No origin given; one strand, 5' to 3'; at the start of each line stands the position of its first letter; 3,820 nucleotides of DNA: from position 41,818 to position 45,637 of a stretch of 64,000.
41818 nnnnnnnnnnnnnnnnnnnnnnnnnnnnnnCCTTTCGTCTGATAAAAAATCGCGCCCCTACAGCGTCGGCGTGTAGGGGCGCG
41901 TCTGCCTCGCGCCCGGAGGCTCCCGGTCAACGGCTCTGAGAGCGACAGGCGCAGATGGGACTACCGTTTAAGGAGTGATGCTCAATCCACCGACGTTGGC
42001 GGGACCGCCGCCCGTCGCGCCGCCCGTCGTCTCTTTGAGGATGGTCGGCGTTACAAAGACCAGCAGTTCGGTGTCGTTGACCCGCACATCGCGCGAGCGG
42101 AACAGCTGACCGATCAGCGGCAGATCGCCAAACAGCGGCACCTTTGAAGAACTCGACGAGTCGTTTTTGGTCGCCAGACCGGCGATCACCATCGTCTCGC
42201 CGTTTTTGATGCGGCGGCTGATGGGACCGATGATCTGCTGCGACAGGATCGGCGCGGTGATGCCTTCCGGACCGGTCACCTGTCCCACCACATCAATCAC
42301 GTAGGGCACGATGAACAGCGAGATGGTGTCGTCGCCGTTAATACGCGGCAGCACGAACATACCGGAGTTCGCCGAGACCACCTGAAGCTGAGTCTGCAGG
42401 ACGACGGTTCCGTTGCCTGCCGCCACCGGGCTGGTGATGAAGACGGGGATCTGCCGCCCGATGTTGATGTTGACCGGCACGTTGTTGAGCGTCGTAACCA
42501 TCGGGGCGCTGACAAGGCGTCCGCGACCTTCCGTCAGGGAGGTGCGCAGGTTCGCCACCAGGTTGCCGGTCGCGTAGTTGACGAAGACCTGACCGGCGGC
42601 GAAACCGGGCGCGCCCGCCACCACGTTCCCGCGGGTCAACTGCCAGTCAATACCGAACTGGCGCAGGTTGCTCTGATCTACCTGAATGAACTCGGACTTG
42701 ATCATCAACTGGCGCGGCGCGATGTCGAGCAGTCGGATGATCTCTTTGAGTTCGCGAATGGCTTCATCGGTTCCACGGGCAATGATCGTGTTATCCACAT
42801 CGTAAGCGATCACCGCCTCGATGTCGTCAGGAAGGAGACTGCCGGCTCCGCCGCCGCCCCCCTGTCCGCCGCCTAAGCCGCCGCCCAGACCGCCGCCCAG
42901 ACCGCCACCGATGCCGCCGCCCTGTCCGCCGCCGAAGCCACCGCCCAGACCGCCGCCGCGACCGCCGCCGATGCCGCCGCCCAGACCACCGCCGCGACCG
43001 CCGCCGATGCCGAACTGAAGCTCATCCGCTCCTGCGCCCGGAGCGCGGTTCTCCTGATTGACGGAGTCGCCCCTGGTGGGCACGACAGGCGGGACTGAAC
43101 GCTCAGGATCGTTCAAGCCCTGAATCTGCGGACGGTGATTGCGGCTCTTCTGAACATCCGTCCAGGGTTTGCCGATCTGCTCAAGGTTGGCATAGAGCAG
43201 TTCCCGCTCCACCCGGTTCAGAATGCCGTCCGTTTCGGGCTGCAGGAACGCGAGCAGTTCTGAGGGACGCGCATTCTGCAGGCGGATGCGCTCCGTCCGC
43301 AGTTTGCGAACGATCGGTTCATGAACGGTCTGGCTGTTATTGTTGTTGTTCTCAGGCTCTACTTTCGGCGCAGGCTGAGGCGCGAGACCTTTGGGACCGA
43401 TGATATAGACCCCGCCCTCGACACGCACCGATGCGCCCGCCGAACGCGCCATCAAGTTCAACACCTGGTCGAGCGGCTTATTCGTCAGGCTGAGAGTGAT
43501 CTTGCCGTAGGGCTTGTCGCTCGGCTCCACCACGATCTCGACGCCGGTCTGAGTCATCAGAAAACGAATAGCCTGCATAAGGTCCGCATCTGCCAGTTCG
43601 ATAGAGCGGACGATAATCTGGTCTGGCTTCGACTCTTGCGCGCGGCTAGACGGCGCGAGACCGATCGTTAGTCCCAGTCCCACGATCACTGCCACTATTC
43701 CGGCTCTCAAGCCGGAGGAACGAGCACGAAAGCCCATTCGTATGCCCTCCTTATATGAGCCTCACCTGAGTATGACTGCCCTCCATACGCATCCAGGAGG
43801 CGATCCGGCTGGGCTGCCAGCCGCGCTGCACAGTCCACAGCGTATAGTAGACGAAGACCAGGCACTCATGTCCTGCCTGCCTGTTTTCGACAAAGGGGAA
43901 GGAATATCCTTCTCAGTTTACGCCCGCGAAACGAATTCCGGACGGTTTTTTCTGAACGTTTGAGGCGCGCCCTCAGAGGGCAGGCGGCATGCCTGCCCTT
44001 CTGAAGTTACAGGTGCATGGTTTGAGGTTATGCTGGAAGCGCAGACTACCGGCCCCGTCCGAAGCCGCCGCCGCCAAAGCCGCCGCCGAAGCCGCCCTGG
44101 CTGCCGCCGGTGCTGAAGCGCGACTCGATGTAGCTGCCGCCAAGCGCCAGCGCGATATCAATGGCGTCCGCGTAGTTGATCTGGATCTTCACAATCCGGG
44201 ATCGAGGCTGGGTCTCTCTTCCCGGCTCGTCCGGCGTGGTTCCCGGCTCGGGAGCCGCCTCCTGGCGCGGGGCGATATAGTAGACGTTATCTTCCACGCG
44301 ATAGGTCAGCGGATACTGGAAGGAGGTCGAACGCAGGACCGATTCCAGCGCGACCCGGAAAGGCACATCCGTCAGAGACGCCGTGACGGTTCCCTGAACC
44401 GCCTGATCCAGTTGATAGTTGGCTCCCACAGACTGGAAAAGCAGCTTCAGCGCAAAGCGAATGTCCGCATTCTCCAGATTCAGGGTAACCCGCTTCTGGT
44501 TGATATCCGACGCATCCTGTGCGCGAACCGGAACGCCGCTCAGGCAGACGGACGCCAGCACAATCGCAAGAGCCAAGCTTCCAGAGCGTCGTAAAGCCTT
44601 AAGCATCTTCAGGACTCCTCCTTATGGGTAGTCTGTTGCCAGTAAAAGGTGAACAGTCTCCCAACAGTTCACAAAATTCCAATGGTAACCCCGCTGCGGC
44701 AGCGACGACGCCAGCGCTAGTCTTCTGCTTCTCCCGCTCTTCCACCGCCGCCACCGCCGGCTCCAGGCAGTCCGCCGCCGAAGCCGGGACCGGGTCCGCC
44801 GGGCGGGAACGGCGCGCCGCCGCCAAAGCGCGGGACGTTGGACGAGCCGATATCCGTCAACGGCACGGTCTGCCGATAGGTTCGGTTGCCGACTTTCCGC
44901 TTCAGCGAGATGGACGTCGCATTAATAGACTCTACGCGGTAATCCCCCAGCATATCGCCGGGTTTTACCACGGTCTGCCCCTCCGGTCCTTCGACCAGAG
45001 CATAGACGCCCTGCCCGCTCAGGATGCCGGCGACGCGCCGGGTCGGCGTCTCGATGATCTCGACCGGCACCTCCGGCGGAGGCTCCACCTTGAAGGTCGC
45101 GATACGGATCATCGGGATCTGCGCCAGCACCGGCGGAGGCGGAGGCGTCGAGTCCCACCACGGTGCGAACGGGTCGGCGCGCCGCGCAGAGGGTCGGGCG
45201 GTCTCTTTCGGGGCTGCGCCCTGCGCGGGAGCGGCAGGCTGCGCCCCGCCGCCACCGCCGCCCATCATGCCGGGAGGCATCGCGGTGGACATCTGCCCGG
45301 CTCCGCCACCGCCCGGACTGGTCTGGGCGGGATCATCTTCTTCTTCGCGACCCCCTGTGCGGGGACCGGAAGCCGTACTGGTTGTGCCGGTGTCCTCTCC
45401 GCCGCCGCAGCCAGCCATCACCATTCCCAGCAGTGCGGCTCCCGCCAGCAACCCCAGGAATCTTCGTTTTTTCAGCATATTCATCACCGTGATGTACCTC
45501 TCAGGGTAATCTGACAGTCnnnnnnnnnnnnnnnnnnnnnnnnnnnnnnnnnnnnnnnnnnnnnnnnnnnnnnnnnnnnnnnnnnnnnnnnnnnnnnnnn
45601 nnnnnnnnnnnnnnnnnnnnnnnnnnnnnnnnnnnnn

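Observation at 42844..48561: Type IV pilus-like PilM/N/O/P-like/STN/secretin module in which every periplasmic component carries a glycine-rich low-complexity segment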

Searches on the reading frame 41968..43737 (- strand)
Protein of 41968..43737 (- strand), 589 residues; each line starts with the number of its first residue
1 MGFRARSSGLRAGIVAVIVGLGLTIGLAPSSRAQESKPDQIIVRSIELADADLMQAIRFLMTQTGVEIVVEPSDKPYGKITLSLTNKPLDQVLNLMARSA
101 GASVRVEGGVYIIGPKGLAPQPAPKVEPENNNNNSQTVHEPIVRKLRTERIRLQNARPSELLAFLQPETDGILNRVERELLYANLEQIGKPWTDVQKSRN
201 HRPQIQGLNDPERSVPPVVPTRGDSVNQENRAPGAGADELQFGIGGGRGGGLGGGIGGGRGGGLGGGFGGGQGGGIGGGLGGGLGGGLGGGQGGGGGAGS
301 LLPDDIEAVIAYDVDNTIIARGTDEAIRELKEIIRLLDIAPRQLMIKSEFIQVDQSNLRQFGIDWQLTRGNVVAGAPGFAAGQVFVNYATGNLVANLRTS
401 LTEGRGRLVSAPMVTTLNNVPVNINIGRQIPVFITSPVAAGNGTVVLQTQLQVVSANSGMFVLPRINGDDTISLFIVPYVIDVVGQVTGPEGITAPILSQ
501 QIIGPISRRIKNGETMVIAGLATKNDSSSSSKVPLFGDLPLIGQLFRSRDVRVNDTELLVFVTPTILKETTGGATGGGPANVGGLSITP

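Call 3: search_protein_families(library=pfam, proteins=[window:41968-43737:-], max_evalue=0.1)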
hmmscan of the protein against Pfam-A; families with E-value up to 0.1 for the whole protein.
window:41968-43737:- (589 aa): 4 families
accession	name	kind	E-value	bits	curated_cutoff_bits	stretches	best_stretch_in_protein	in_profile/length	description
PF00263.26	Secretin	-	7.9e-32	110.6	27.5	1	402-568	4-169/169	Bacterial type II and III secretion system protein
PF03958.22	Secretin_N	-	1.1e-06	29.2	28.2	1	148-343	1-69/69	Bacterial type II/III secretion system short domain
PF07660.19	STN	-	3.1e-05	24.1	28.4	1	74-116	8-52/52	Secretin and TonB N terminus short domain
PF16344.10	FecR_C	-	0.0032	17.9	24.4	1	52-113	8-70/70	FecR, C-terminal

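Call 4: search_protein_families(library=ncbifam, proteins=[window:41968-43737:-], max_evalue=0.1)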
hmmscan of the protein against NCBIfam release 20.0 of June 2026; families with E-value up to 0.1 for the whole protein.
window:41968-43737:- (589 aa): 9 families
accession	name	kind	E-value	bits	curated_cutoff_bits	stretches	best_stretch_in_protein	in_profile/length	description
TIGR02515.1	IV_pilus_PilQ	subfamily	2.3e-47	162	284.35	3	390-568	258-428/428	type IV pilus secretin PilQ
TIGR02517.1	type_II_gspD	equivalog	3.1e-43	148.2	351.35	3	392-569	416-592/600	type II secretion system secretin GspD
TIGR02516.1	type_III_yscC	equivalog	3.8e-28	98.3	238.45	1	305-568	197-462/463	type III secretion system outer membrane ring subunit SctC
TIGR02519.1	pilus_MshL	equivalog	4.8e-25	88.1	250.2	1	318-567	10-290/290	pilus (MSHA type) biogenesis protein MshL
NF010083.0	PRK13568.1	equivalog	2.6e-22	79.2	554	1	308-568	153-418/419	DNA uptake porin HofQ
NF042912.1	Amuc_1098_fam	equivalog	1.5e-21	76.2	750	3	490-568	720-797/805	Amuc_1098 family type IV pilus outer membrane protein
NF007851.2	PRK10560.1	exception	3.3e-20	72.3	598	2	315-568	152-410/412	DNA uptake porin HofQ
NF011873.0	PRK15346.1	equivalog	1.6e-17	63.3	524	1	314-554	243-481/499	EscC/YscC/HrcC family type III secretion system outer membrane ring protein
TIGR02520.1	pilus_B_mal_scr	equivalog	3.2e-07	29.3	287.65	1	398-565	344-512/513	PilN family type IVB pilus formation outer membrane protein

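Call 60: predict_structure(alignment_id=A5)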
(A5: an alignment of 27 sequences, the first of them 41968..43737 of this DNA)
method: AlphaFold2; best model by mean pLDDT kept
length: 589 residues; sequences in the alignment: 27
mean_pLDDT: 61.6   pTM: 0.43
mean pLDDT of the five models: 61.6, 59.2, 56.8, 56.7, 56.3
residues with pLDDT >= 90: 73; 70-90: 212; 50-70: 68; < 50: 236
segments of 3 or more residues with pLDDT < 50: 1-45, 79-81, 118-136, 169-174, 183-298, 366-391, 572-589
pLDDT, mean of each block of 10 residues (from residue 1): 33 25 27 28 47 71 69 53 62 77 77 66 43 48 83 89 69 49 47 43 34 37 33 34 32 31 32 35 33 38 86 91 93 89 91 77 47 31 38 57 76 91 90 80 77 87 92 90 80 83 85 85 73 75 76 80 86 42 37
secondary structure, 60 per line:
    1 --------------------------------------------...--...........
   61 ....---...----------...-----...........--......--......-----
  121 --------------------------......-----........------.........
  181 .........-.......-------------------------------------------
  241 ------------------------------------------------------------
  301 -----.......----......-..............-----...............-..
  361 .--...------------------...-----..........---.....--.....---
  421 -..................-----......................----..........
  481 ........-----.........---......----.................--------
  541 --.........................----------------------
elements in order: E45-47 H50-64 E68-70 E81-83 H89-99 E102-107 E110-115 E147-152 H158-165 H172-189 H191-197 E306-312 E317-322 H324-337 E343-354 E364-366 E385-387 H393-402 E406-410 E413-417 E422-439 E445-466 E471-488 E494-502 E506-511 E516-532 H543-546 E547-567

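Call 73: fold_search(model_id=the predicted structure, library=pdb)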
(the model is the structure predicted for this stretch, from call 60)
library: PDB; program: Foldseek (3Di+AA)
matches with E <= 10: 628; with E <= 0.001: 40
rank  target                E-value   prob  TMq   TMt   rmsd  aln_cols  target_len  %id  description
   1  6w6m_A                3.0e-19  1.00  0.27  0.38  27.0       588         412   18  Single particle cryoEM structure of V. cholerae Type IV competence pilus secretin PilQ (released 2020-10-14)
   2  6q14_B                7.1e-18  1.00  0.25  0.29  37.9       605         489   14  Structure of the Salmonella SPI-1 injectisome NC-base (released 2019-10-23)
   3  6q14_A                1.8e-17  1.00  0.25  0.30  37.1       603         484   14  Structure of the Salmonella SPI-1 injectisome NC-base (released 2019-10-23)
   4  6pee_A                2.6e-16  1.00  0.25  0.39  21.6       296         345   18  InvG secretin domain beta-barrel from Salmonella SPI-1 injectisome NC-base (released 2019-10-23)
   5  7ah9_5N               6.5e-16  1.00  0.26  0.30  39.0       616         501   13  Substrate-engaged type 3 secretion system needle complex from Salmonella enterica typhimurium - SpaR state 1 (released 2021-03-17)
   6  7ah9_5B               9.1e-16  1.00  0.26  0.29  38.3       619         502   14  Substrate-engaged type 3 secretion system needle complex from Salmonella enterica typhimurium - SpaR state 1 (released 2021-03-17)
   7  7ah9_5M               1.0e-15  1.00  0.27  0.31  37.2       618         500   14  Substrate-engaged type 3 secretion system needle complex from Salmonella enterica typhimurium - SpaR state 1 (released 2021-03-17)
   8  7ah9_5O               1.7e-15  1.00  0.25  0.29  36.8       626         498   13  Substrate-engaged type 3 secretion system needle complex from Salmonella enterica typhimurium - SpaR state 1 (released 2021-03-17)
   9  5tcr_A                1.7e-15  1.00  0.26  0.31  35.0       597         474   13  Atomic model of the Salmonella SPI-1 type III secretion injectisome basal body proteins InvG, PrgH, and PrgK (released 2016-12-21)
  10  5zdh_A                1.9e-15  1.00  0.26  0.30  23.5       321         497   19  CryoEM structure of ETEC Pilotin-Secretin AspS-GspD complex (released 2018-04-18)
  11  7ah9_5G               2.1e-15  1.00  0.25  0.29  35.5       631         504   13  Substrate-engaged type 3 secretion system needle complex from Salmonella enterica typhimurium - SpaR state 1 (released 2021-03-17)
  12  9k8v_A                3.0e-15  1.00  0.25  0.37  26.4       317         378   19  Cryo-EM structure of the Type II secretion system protein from Vibrio cholerae (released 2025-10-29)
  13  7ah9_5P               3.2e-15  1.00  0.25  0.29  39.6       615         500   13  Substrate-engaged type 3 secretion system needle complex from Salmonella enterica typhimurium - SpaR state 1 (released 2021-03-17)
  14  5wq8_A                3.4e-15  1.00  0.25  0.30  23.9       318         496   20  CryoEM structure of type II secretion system secretin GspD in Vibrio cholerae (released 2016-12-28)
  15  7ah9_5J               4.0e-15  1.00  0.26  0.29  37.0       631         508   14  Substrate-engaged type 3 secretion system needle complex from Salmonella enterica typhimurium - SpaR state 1 (released 2021-03-17)
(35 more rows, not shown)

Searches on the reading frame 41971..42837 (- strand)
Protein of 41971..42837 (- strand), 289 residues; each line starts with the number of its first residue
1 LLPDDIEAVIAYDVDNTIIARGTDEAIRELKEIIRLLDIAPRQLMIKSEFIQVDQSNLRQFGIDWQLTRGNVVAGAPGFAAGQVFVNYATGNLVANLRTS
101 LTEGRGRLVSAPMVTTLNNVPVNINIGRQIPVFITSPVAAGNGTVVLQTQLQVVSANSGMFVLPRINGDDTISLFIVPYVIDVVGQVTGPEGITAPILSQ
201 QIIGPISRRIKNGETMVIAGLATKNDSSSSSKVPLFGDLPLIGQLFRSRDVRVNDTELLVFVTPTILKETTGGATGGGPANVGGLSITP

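Call 49: find_homologous_proteins(query=window:41971-42837:-, max_evalue=1e-10)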
Query seq(289 aa) (289 aa): 49 proteins with E <= 1e-10 among 2132 candidates.
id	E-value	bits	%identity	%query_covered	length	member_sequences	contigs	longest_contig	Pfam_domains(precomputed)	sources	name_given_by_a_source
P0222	6.4e-107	375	63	96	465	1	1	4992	PF00263.27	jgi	jgi:general secretion pathway protein D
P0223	1.7e-88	315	57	93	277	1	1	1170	PF00263.27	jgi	-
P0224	6.0e-87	310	54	99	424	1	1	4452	PF00263.27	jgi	jgi:general secretion pathway protein D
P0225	1.5e-84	302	67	72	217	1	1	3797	PF00263.27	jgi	-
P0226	1.8e-84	301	60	81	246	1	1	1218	PF00263.27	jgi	jgi:type II secretory pathway component GspD/PulD (secretin)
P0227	9.3e-84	299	51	97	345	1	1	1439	PF03958.23,PF00263.27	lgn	-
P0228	2.1e-83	298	51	96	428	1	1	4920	PF03958.23,PF00263.27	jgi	-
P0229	3.3e-83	297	54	93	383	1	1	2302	PF00263.27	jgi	jgi:general secretion pathway protein D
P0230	1.3e-79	286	52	92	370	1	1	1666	PF03958.23,PF00263.27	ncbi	-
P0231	1.1e-64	237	46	93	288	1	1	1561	PF00263.27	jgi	-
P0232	5.0e-64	234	44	92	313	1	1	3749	PF00263.27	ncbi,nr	ncbi:MAG: hypothetical protein NZL85_01120, partial [Fimbriimonadales bacterium]|nr:hypothetical pro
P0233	1.4e-62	230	50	85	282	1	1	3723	PF00263.27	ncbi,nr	ncbi:MAG TPA: hypothetical protein VKT32_12165, partial [Chthonomonadaceae bacterium]|nr:hypothetica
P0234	9.2e-62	227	44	96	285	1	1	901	PF03958.23,PF00263.27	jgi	jgi:general secretion pathway protein D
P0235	4.3e-61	225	46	96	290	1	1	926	PF03958.23,PF00263.27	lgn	-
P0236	1.3e-60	223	47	90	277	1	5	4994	PF00263.27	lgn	-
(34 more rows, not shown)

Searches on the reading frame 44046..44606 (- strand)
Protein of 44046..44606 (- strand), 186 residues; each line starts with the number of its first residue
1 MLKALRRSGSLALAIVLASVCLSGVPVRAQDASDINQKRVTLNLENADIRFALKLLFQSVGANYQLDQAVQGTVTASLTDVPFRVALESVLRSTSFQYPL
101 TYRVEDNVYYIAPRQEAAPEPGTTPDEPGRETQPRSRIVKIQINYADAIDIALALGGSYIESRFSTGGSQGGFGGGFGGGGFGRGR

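Call 3: search_protein_families(library=pfam, proteins=[window:44046-44606:-], max_evalue=0.1)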
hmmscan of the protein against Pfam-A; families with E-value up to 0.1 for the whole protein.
window:44046-44606:- (186 aa): 3 families
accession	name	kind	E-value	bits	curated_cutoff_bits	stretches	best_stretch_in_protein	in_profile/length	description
PF07660.19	STN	-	1.1e-06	28.7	28.4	1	67-112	6-50/52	Secretin and TonB N terminus short domain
PF21305.2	type_II_gspD_N0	-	0.009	16.3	27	1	42-76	1-35/71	GspD-like, N0 domain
PF16344.10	FecR_C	-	0.022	15.2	24.4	0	26-66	23-63/70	FecR, C-terminal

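Call 4: search_protein_families(library=ncbifam, proteins=[window:44046-44606:-], max_evalue=0.1)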
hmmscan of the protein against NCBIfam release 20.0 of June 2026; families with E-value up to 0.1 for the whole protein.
window:44046-44606:- (186 aa): 5 families
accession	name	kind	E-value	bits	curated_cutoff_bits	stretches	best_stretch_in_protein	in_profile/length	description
TIGR02515.1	IV_pilus_PilQ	subfamily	2.3e-13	49.9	284.35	1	38-157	2-118/428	type IV pilus secretin PilQ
NF010083.0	PRK13568.1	equivalog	1.1e-05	24.5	554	1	30-155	18-140/419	DNA uptake porin HofQ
NF007851.2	PRK10560.1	exception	4.5e-05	22.4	598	1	35-153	19-134/412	DNA uptake porin HofQ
TIGR02517.1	type_II_gspD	equivalog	0.00014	20.5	351.35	1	42-146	1-107/600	type II secretion system secretin GspD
TIGR02352.1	thiamin_ThiO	equivalog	0.09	11.9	250.8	1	80-140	217-277/351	glycine oxidase ThiO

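Call 34: search_solved_structures(query=A4, max_evalue=10)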
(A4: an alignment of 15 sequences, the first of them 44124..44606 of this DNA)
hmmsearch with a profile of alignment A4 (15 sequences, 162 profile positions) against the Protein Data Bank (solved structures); distinct sequences matched with E-value up to 10: 21.
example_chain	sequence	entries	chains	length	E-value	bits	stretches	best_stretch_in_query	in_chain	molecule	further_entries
9x0w_A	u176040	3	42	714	1.1e-11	47.7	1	35-157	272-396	Fimbrial assembly protein PilQ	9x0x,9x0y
6ve2_A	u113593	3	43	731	1.2e-11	47.7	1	35-157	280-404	Fimbrial assembly protein PilQ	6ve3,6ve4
3jc8_Qa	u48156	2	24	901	1.1e-09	41.3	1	14-155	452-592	PilQ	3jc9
4ar0_A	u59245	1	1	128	2e-09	40.5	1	38-123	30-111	TYPE IV PILUS BIOGENESIS AND COMPETENCE PROTEIN PILQ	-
6w6m_A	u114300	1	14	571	3e-09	39.9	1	35-159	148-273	Type IV pilus secretin PilQ family protein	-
4av2_A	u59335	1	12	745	7.7e-09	38.5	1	36-125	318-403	TYPE IV PILUS BIOGENESIS AND COMPETENCE PROTEIN PILQ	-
9sh1_A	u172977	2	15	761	7.9e-09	38.5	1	36-125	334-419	Type IV pilus biogenesis and competence protein PilQ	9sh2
2y3m_A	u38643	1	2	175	0.0002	24.1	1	44-160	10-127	PROTEIN TRANSPORT PROTEIN HOFQ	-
9vo5_B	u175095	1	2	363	0.0076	19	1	58-145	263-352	SpaA-like prealbumin fold domain-containing protein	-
9vo4_B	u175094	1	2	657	0.018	17.8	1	58-145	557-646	SpaA-like prealbumin fold domain-containing protein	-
7pmp_A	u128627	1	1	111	0.019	17.7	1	44-79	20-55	Type II protein secretion LspD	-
5mp2_A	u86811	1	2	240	0.47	13.2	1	36-127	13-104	Type II secretion system protein D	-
4e9j_A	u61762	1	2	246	0.47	13.2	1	36-126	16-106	General secretion pathway protein D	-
5ngi_A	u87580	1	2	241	0.47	13.2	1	36-127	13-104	Type II secretion system protein D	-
4ec5_A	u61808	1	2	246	0.47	13.2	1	36-126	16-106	General secretion pathway protein D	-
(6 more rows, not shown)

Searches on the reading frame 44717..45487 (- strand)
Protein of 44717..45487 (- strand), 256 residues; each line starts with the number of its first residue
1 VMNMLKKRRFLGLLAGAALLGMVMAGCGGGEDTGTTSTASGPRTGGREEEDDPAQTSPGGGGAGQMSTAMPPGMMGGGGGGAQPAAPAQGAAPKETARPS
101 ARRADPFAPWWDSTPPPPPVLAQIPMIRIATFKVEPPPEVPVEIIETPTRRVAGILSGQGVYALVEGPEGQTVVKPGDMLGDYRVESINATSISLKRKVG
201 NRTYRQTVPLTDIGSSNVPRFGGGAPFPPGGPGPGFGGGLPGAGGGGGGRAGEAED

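Call 3: search_protein_families(library=pfam, proteins=[window:44717-45487:-], max_evalue=0.1)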
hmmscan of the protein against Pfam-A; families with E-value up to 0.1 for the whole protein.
window:44717-45487:- (256 aa): 1 family
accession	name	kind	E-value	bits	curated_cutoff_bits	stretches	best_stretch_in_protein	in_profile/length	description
PF19650.4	DUF6153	-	0.014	16.6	27.7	1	11-129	2-116/116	Family of unknown function (DUF6153)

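Call 4: search_protein_families(library=ncbifam, proteins=[window:44717-45487:-], max_evalue=0.1)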
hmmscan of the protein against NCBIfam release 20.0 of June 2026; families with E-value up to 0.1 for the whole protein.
window:44717-45487:- (256 aa): 2 families
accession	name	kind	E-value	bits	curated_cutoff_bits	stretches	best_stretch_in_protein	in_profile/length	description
NF058595.1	invert_tail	domain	0.0065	16.8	37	1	6-39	49-84/113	lipo-invert putative C-terminal anchoring domain-containing protein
NF041620.1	MXAN_5187_fam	hypoth_equivalog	0.031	14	200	1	11-136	309-431/601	MXAN_5187 family protein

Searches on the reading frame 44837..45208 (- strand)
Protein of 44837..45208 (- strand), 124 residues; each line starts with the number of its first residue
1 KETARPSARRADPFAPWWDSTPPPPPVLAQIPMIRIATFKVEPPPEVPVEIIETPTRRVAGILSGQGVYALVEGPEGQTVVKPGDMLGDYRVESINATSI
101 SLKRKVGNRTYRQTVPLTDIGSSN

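Call 33: search_solved_structures(query=A3, max_evalue=10)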
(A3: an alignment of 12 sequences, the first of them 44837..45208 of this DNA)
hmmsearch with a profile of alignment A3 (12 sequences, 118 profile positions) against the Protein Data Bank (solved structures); distinct sequences matched with E-value up to 10: 4.
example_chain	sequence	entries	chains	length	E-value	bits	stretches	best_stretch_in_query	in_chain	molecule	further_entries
2ivw_A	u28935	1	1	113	0.11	15.7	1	50-106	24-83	PILP PILOT PROTEIN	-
2y4x_A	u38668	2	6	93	0.11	15.7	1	54-94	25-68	PILP PROTEIN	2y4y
2lc4_A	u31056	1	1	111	0.15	15.4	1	54-94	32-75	PilP protein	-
4av2_M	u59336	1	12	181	0.19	15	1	49-106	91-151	PILP PROTEIN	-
